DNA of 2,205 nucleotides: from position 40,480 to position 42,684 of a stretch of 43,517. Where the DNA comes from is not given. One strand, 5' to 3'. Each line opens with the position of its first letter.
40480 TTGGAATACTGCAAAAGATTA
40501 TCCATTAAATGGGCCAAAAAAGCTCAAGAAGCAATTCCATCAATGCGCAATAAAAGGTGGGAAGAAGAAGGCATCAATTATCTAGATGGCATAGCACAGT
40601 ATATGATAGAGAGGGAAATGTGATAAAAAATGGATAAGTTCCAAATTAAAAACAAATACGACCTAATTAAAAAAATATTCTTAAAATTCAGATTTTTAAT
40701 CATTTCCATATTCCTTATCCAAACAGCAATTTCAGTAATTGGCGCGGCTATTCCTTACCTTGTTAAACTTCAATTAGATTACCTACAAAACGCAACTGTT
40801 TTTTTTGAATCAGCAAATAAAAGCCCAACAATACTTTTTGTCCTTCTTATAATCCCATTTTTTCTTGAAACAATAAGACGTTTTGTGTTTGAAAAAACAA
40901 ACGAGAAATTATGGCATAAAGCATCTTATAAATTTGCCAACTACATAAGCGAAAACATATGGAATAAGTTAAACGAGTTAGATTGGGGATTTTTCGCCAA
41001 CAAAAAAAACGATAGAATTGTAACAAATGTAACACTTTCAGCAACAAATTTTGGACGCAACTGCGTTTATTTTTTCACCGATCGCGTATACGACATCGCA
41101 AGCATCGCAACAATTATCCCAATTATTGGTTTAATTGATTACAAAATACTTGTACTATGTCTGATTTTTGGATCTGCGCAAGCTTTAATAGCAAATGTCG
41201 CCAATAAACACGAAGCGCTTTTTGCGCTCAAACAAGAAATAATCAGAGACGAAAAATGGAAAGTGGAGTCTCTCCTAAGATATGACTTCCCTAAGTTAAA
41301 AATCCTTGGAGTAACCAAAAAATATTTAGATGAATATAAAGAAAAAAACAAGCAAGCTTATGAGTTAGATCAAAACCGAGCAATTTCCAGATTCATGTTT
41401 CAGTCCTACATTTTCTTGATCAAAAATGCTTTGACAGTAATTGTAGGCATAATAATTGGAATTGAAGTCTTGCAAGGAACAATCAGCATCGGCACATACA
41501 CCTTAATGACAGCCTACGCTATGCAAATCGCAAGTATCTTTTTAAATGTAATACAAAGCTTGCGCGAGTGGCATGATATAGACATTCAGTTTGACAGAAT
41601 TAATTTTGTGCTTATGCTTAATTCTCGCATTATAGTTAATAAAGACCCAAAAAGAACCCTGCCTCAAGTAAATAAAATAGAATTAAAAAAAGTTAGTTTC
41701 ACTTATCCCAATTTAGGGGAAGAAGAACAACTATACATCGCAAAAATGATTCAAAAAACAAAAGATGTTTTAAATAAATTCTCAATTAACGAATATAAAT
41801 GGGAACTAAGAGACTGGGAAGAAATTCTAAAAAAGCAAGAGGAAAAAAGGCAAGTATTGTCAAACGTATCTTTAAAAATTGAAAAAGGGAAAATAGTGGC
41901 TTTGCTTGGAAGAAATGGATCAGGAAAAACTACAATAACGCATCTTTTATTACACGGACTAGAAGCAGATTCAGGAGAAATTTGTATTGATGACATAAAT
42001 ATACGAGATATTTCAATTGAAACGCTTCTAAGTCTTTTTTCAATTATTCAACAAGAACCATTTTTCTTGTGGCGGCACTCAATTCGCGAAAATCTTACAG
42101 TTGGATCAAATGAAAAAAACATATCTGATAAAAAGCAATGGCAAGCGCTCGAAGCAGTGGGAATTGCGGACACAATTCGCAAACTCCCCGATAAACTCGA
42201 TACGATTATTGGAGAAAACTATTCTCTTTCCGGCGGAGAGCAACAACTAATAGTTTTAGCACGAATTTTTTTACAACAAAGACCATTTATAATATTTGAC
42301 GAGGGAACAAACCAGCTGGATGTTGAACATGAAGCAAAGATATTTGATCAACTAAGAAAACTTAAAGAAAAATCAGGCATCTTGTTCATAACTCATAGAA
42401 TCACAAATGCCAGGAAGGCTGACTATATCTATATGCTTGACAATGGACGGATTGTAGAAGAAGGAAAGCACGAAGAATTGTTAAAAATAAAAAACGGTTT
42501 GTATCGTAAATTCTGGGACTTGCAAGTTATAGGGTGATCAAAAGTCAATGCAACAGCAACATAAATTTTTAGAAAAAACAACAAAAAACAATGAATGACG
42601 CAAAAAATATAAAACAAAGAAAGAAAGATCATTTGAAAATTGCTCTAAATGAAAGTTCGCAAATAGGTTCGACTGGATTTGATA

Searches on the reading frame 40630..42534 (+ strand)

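Call 74: search_protein_families(library=pfam, proteins=[window:40630-42534:+], max_evalue=0.00001)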
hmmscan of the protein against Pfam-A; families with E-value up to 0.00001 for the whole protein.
window:40630-42534:+ (635 aa): 3 families
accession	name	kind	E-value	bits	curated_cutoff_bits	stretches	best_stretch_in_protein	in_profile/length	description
PF00005.33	ABC_tran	-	1.1e-27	97.7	25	1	410-561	1-137/137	ABC transporter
PF02463.25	SMC_N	-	1e-12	48.4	40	1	354-602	78-210/220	RecF/RecN/SMC N terminal domain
PF00664.28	ABC_membrane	-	5.6e-06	26.7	28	0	26-300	3-270/274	ABC transporter transmembrane region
